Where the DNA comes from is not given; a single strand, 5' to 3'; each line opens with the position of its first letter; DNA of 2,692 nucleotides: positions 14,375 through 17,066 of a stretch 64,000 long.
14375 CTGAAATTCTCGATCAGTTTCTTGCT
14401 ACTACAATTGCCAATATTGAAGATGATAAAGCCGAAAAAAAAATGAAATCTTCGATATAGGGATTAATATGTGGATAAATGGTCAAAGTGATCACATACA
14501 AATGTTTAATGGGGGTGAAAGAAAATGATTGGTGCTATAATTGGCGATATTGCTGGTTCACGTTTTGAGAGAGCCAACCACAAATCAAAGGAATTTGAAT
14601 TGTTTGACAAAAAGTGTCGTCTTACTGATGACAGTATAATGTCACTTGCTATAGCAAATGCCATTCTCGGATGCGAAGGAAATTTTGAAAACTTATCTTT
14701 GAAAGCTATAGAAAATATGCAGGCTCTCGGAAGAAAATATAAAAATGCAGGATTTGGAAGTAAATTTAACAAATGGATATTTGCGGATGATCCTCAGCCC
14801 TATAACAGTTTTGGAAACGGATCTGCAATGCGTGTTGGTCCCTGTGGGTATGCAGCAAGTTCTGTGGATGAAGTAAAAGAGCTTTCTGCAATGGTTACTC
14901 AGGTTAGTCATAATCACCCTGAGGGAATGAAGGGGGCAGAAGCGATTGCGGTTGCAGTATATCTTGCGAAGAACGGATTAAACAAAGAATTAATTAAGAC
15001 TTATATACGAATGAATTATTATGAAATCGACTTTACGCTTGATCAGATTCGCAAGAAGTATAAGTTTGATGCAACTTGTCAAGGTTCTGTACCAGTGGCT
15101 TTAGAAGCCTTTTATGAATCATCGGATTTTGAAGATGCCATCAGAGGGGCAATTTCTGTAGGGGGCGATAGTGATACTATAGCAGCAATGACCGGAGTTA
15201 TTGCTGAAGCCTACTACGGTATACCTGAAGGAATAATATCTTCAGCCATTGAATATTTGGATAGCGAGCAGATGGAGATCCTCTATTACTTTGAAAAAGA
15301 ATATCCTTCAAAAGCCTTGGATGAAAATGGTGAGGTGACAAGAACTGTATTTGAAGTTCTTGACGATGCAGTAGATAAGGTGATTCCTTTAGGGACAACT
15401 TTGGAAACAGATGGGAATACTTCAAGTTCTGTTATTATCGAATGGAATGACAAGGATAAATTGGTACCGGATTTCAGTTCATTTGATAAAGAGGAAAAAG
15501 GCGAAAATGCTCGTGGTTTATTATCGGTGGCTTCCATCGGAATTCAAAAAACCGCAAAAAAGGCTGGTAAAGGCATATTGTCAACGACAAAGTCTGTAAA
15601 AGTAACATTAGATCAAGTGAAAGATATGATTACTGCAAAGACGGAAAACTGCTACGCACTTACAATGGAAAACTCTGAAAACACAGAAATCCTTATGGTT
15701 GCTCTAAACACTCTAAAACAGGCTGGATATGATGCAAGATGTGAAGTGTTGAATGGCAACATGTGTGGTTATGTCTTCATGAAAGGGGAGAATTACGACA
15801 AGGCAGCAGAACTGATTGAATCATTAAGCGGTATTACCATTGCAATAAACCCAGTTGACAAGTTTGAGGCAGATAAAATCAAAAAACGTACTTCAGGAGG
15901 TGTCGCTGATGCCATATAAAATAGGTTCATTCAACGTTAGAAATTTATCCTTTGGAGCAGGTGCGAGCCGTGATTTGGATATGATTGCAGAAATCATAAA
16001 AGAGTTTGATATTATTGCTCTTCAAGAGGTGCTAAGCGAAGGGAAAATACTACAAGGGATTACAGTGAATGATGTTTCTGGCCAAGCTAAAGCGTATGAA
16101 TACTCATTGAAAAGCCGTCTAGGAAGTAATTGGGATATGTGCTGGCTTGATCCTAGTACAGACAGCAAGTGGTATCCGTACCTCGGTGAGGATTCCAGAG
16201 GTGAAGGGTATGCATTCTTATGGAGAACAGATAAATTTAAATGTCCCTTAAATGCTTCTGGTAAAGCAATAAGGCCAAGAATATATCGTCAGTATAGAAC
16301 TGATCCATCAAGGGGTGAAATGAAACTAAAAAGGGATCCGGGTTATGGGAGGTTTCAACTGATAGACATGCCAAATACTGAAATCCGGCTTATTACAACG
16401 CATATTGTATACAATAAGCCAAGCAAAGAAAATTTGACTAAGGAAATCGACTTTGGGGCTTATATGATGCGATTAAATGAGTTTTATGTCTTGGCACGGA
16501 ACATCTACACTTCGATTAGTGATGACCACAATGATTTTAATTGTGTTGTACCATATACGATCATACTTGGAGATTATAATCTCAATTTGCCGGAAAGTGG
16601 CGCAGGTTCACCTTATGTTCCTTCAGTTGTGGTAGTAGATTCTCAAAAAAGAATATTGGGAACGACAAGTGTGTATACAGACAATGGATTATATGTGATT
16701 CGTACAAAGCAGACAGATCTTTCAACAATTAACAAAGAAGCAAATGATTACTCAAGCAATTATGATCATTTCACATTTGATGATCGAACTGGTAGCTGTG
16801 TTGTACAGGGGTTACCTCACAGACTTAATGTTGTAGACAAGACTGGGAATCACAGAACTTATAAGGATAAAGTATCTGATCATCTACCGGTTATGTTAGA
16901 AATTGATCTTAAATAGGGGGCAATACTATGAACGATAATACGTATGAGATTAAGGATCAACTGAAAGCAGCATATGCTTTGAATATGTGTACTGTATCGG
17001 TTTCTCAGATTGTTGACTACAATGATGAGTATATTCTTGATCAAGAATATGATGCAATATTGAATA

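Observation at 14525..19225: Translationally coupled ARH-fusion / cytoplasmic EEP nuclease-like / 765-aa protein module: candidate uncharacterised conflict system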

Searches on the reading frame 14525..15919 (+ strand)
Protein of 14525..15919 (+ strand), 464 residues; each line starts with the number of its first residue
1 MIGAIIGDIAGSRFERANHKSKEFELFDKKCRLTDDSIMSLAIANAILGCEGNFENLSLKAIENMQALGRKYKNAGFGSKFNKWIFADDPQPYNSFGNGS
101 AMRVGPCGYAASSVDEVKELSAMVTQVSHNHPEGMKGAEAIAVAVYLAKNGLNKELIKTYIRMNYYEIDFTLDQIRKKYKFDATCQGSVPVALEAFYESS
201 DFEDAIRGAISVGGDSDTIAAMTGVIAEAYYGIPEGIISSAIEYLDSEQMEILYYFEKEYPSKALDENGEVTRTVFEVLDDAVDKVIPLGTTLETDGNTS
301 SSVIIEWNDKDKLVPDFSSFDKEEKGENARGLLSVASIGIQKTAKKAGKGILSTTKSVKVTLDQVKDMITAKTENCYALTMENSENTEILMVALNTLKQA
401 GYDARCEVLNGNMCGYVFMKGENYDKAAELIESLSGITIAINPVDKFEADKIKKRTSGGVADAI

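Call 4: search_protein_families(library=pfam, proteins=[window:14525-15919:+], max_evalue=0.01)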
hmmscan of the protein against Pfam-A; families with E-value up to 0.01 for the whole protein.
window:14525-15919:+ (464 aa): 1 family
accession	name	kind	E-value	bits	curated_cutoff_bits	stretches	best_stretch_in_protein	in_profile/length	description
PF03747.19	ADP_ribosyl_GH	-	4.4e-30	105.8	26.2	1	1-233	3-281/287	ADP-ribosylglycohydrolase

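Call 5: search_protein_families(library=padloc, proteins=[window:14525-15919:+], max_evalue=0.01)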
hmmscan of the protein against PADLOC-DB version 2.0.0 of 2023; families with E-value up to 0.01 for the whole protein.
window:14525-15919:+ (464 aa): 1 family
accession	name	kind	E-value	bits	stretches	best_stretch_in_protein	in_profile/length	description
PDLC03205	mREase_II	-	0.0035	14.9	0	209-267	73-129/172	Type II methyl-directed restriction enzyme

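Call 6: search_protein_families(library=ncbifam, proteins=[window:14525-15919:+], max_evalue=0.01)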
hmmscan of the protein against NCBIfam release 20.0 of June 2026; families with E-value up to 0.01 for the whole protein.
window:14525-15919:+ (464 aa): 2 families
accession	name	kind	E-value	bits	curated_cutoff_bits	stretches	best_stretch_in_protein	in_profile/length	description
TIGR02662.1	dinitro_DRAG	equivalog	8.6e-15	54.7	337.05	1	29-248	49-270/287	ADP-ribosyl-[dinitrogen reductase] hydrolase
NF041672.1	ADPriboarghdlase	equivalog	1.2e-08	34.2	490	1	93-233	184-331/361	ADP-ribosylarginine hydrolase Tri1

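Call 76: search_protein_families(library=phrogs, proteins=[window:14525-15916:+], max_evalue=0.001)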
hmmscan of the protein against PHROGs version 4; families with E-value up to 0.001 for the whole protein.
window:14525-15916:+ (464 aa): 2 families
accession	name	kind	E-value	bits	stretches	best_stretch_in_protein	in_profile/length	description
phrog_6572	-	other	2e-52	179.4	1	1-256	12-301/325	ADP-ribosylglycohydrolase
phrog_22100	-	unknown function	1.6e-09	38.5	1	87-163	107-182/306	-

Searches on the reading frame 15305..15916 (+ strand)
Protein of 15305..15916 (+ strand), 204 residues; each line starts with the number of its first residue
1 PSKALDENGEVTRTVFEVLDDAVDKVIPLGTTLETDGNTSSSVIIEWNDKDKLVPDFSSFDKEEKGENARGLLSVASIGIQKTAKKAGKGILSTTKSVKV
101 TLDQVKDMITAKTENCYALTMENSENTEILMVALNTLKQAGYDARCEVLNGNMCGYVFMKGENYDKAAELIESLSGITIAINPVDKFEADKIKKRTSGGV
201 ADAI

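Call 52: find_homologous_proteins(query=window:15305-15916:+, max_evalue=0.001)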
Query window:15305-15916:+ (204 aa): 4 proteins with E <= 0.001 among 170 candidates.
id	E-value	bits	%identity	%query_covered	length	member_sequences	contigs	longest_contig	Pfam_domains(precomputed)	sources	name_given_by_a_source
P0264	1.4e-25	108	55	53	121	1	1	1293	-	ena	-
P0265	5.1e-25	106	55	50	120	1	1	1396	-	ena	-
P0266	5.2e-23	100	49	52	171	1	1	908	-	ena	-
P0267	9.0e-17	80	69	30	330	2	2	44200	PF03747.20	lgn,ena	-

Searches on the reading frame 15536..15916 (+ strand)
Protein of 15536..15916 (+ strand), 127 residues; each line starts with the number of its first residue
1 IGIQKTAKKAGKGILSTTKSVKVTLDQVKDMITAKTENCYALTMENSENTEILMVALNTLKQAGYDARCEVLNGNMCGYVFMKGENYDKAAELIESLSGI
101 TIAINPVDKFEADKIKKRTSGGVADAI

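Call 56: find_homologous_proteins(query=A6, max_evalue=0.01)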
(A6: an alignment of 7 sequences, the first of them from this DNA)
Query A6 (7 sequences) (127 aa, profile of the alignment): 5 proteins with E <= 0.01 among 704 candidates.
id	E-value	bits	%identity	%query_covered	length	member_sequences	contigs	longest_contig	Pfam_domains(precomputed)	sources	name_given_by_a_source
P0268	1.8e-46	175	42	88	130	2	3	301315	-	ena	-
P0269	6.1e-43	163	35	89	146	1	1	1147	-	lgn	-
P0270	4.4e-39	151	32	89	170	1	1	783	-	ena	-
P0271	2.6e-35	139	32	90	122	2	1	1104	-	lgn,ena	-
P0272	5.9e-30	122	33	80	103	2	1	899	-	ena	-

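Call 66: predict_structure(alignment_id=A7)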
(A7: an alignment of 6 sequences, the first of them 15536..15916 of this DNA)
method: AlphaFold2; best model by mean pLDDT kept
length: 127 residues; sequences in the alignment: 6
mean_pLDDT: 66.3   pTM: 0.54
mean pLDDT of the five models: 66.3, 65.1, 64.6, 64.3, 61.9
residues with pLDDT >= 90: 0; 70-90: 69; 50-70: 28; < 50: 30
segments of 3 or more residues with pLDDT < 50: 1-5, 11-13, 15-24, 29-31, 122-127
pLDDT, mean of each block of 10 residues (from residue 1): 48 43 48 63 73 84 84 78 80 68 70 72 45
secondary structure, 60 per line:
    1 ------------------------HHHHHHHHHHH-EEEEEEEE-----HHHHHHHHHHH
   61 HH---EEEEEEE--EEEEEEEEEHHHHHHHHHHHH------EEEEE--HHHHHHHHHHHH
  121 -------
elements in order: H25-35 E37-44 H50-62 E66-72 E75-83 H84-95 E102-106 H109-120

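Call 70: fold_search(model_id=the predicted structure, library=pdb)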
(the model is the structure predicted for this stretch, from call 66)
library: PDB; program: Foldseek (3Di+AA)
matches with E <= 10: 1681; with E <= 0.001: 0
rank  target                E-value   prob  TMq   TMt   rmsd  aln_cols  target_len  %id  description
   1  4rwx_C                2.8e-03  1.00  0.38  0.56   4.6        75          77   17  Crystal Structure of L. monocytogenes PstA (released 2014-12-17)
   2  4rwx_B                3.0e-03  1.00  0.38  0.52   4.7        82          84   17  Crystal Structure of L. monocytogenes PstA (released 2014-12-17)
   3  4d3g                  4.6e-03  1.00  0.40  0.60   4.1        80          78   15  Structure of PstA (released 2014-12-24)
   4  2cad_A                8.0e-03  0.99  0.36  0.35   8.9       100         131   14  NikR from Helicobacter pylori in closed trans-conformation and nickel bound to 2F, 2X and 2I sites. (released 2006-07-17)
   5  3ofh_A                8.6e-03  1.00  0.39  0.54   4.7        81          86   15  Structured Domain of Mus musculus Mesd (released 2011-03-02)
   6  6dzs_A                1.0e-02  1.00  0.38  0.14   5.2        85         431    9  Mycobacterial homoserine dehydrogenase ThrA in complex with NADP (released 2018-07-18)
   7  2cad_B                1.0e-02  0.98  0.36  0.34   6.5       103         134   14  NikR from Helicobacter pylori in closed trans-conformation and nickel bound to 2F, 2X and 2I sites. (released 2006-07-17)
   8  6wxp_D                1.0e-02  0.96  0.33  0.28   7.2        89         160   17  De novo TIM barrel-ferredoxin fold fusion homodimer with 4-glutamate centre TFD-EE (released 2020-11-25)
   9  9qul                  1.1e-02  0.97  0.37  0.30   6.5        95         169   23  Zn(II)-bound de novo protein scaffold TFD-EH T87E (released 2025-11-19)
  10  6wxo_B                1.2e-02  0.99  0.40  0.30   5.9        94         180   18  De novo TIM barrel-ferredoxin fold fusion homodimer with 2-histidine 2-glutamate centre TFD-HE (released 2020-11-25)
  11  3ofe_A                1.2e-02  1.00  0.39  0.56   4.9        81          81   15  Structured Domain of Drosophila melanogaster Boca p41 2 2 Crystal form (released 2011-03-02)
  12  7p4y_B                1.4e-02  0.99  0.35  0.43   4.6        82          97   18  GlnK2 from Methanothermococcus thermolithotrophicus in the apo state at a resolution of 2.3 A (released 2021-10-06)
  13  2ca9_B                1.4e-02  0.97  0.36  0.34   6.5       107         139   13  apo-NIKR from helicobacter pylori in closed trans-conformation (released 2006-07-17)
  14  4wk3                  1.8e-02  1.00  0.39  0.58   4.1        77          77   14  Structure of Staphyloccus aureus PstA (released 2014-11-26)
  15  5y5x_N                1.8e-02  0.97  0.37  0.10   7.9        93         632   15  V/A-type ATPase/synthase from Thermus thermophilus, rotational state 1 (released 2018-01-17)
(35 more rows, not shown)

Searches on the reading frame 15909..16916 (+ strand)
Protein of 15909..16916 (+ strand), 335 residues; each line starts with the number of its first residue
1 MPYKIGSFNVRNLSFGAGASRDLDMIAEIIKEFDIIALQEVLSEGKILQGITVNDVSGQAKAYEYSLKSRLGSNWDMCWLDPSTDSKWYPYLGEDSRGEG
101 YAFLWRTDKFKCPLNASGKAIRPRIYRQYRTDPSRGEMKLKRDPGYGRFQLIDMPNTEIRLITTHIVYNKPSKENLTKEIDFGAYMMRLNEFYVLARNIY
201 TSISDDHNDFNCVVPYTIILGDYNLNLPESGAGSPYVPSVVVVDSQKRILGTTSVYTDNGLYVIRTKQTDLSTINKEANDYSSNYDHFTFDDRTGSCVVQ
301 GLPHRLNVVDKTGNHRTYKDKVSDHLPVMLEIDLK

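Call 4: search_protein_families(library=pfam, proteins=[window:15909-16916:+], max_evalue=0.01)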
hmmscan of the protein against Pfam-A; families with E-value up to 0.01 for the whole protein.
window:15909-16916:+ (335 aa): 1 family
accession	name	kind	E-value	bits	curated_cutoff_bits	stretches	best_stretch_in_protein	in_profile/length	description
PF03372.29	Exo_endo_phos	-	1.1e-07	32.3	24.5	1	7-113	2-85/225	Endonuclease/Exonuclease/phosphatase family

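Call 5: search_protein_families(library=padloc, proteins=[window:15909-16916:+], max_evalue=0.01)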
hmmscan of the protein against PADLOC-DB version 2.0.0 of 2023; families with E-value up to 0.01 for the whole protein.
window:15909-16916:+ (335 aa): 0 families

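Call 6: search_protein_families(library=ncbifam, proteins=[window:15909-16916:+], max_evalue=0.01)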
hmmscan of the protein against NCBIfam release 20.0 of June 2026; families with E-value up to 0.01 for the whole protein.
window:15909-16916:+ (335 aa): 1 family
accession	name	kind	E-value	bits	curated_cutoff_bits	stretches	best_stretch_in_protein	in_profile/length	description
NF045851.1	mem_nucl_MnuA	subfamily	3.3e-08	33.9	185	1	5-292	1-254/317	MnuA family membrane nuclease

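Call 32: search_solved_structures(query=A3, max_evalue=0.01)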
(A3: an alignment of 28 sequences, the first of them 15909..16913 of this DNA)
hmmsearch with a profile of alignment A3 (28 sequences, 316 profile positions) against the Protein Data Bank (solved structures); distinct sequences matched with E-value up to 0.01: 10.
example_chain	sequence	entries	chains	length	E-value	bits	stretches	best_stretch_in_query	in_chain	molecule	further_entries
9fju_E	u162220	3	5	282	1.1e-12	51.1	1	2-204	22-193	Deoxyribonuclease-1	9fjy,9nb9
7kiu_A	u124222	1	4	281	1.8e-12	50.4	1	4-209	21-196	Deoxyribonuclease gamma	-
1dnk_A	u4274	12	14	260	3.2e-12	49.6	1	4-204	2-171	PROTEIN (DEOXYRIBONUCLEASE I (DNASE I) (E.C.3.1.21.1)) | Deoxyribonuclease-1 | DEOXYRIBONUCLEASE I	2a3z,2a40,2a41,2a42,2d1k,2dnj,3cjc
1atn_D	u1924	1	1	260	4.8e-12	49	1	4-204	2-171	DEOXYRIBONUCLEASE I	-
4awn_A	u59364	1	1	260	3e-08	36.5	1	4-155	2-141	DEOXYRIBONUCLEASE-1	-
3mpr_A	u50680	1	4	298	9e-07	31.7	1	3-171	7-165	Putative endonuclease/exonuclease/phosphatase family protein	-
4c1r_A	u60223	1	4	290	9.3e-07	31.6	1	4-171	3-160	MANNOSYL-6-PHOSPHATASE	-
9sf9_A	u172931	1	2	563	2e-05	27.2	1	4-203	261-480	Endonuclease/exonuclease/phosphatase domain-containing protein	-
9sf8_A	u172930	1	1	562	2.5e-05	26.9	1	4-157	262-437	Endonuclease/exonuclease/phosphatase domain-containing protein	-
3g6s_A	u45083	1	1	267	0.0048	19.4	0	6-49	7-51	Putative endonuclease/exonuclease/phosphatase family protein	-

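Call 76: search_protein_families(library=phrogs, proteins=[window:15909-16913:+], max_evalue=0.001)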
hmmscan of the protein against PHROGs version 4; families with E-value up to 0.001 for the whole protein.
window:15909-16913:+ (335 aa): 0 families

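Call 96: find_related_loci(query=A3, collection=metagenome_contigs, flank=5000)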
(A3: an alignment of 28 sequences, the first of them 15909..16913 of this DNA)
Query A3 (335 aa) in metagenome_contigs; peptide patterns used: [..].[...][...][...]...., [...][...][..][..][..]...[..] (x = any residue, [..] = any of these).
516 stretches matched a pattern; 276 encode a relative of the query (tblastn E <= 1e-3); the best 80 are kept; 80 distinct loci.
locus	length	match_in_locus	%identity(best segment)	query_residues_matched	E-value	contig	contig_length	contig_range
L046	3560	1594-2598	86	1-335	0e+0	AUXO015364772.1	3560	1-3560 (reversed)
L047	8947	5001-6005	76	1-335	3e-178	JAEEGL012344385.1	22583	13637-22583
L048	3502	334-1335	74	1-335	0e+0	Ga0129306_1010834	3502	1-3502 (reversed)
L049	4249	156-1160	70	1-335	1e-172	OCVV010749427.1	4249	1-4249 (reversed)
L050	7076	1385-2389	69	1-335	2e-167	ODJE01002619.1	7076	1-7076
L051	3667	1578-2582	70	1-335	4e-170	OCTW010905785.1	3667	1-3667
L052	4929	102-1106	70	1-335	1e-166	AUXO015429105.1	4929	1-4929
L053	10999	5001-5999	69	1-335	4e-161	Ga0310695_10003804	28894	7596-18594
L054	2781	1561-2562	68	1-335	3e-167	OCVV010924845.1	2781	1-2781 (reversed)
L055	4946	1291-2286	68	1-334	7e-159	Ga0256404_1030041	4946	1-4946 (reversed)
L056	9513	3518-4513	68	1-335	2e-155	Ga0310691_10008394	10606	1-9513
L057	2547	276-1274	63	1-335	4e-151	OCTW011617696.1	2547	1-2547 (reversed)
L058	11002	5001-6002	53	1-334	5e-116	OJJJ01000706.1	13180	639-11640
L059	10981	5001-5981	54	1-327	2e-112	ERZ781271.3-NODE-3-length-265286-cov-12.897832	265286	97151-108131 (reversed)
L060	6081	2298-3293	51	1-334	2e-101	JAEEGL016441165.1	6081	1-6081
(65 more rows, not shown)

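Call 100: search_solved_structures(query=window:15909-16913:+, max_evalue=0.01, show_alignments=2)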
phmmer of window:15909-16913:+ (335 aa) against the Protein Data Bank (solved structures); distinct sequences matched with E-value up to 0.01: 0.

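Call 101: search_solved_structures(query=A3, max_evalue=1e-11, show_alignments=2)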
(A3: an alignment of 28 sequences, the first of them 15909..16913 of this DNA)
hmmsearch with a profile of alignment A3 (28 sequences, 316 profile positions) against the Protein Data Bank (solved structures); distinct sequences matched with E-value up to 1e-11: 4.
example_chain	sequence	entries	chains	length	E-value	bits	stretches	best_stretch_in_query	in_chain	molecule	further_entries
9fju_E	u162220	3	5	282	1.1e-12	51.1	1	2-204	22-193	Deoxyribonuclease-1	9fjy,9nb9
7kiu_A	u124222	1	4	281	1.8e-12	50.4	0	4-209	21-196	Deoxyribonuclease gamma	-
1dnk_A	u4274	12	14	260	3.2e-12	49.6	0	4-204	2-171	PROTEIN (DEOXYRIBONUCLEASE I (DNASE I) (E.C.3.1.21.1)) | Deoxyribonuclease-1 | DEOXYRIBONUCLEASE I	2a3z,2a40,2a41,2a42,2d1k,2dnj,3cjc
1atn_D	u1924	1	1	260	4.8e-12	49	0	4-204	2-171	DEOXYRIBONUCLEASE I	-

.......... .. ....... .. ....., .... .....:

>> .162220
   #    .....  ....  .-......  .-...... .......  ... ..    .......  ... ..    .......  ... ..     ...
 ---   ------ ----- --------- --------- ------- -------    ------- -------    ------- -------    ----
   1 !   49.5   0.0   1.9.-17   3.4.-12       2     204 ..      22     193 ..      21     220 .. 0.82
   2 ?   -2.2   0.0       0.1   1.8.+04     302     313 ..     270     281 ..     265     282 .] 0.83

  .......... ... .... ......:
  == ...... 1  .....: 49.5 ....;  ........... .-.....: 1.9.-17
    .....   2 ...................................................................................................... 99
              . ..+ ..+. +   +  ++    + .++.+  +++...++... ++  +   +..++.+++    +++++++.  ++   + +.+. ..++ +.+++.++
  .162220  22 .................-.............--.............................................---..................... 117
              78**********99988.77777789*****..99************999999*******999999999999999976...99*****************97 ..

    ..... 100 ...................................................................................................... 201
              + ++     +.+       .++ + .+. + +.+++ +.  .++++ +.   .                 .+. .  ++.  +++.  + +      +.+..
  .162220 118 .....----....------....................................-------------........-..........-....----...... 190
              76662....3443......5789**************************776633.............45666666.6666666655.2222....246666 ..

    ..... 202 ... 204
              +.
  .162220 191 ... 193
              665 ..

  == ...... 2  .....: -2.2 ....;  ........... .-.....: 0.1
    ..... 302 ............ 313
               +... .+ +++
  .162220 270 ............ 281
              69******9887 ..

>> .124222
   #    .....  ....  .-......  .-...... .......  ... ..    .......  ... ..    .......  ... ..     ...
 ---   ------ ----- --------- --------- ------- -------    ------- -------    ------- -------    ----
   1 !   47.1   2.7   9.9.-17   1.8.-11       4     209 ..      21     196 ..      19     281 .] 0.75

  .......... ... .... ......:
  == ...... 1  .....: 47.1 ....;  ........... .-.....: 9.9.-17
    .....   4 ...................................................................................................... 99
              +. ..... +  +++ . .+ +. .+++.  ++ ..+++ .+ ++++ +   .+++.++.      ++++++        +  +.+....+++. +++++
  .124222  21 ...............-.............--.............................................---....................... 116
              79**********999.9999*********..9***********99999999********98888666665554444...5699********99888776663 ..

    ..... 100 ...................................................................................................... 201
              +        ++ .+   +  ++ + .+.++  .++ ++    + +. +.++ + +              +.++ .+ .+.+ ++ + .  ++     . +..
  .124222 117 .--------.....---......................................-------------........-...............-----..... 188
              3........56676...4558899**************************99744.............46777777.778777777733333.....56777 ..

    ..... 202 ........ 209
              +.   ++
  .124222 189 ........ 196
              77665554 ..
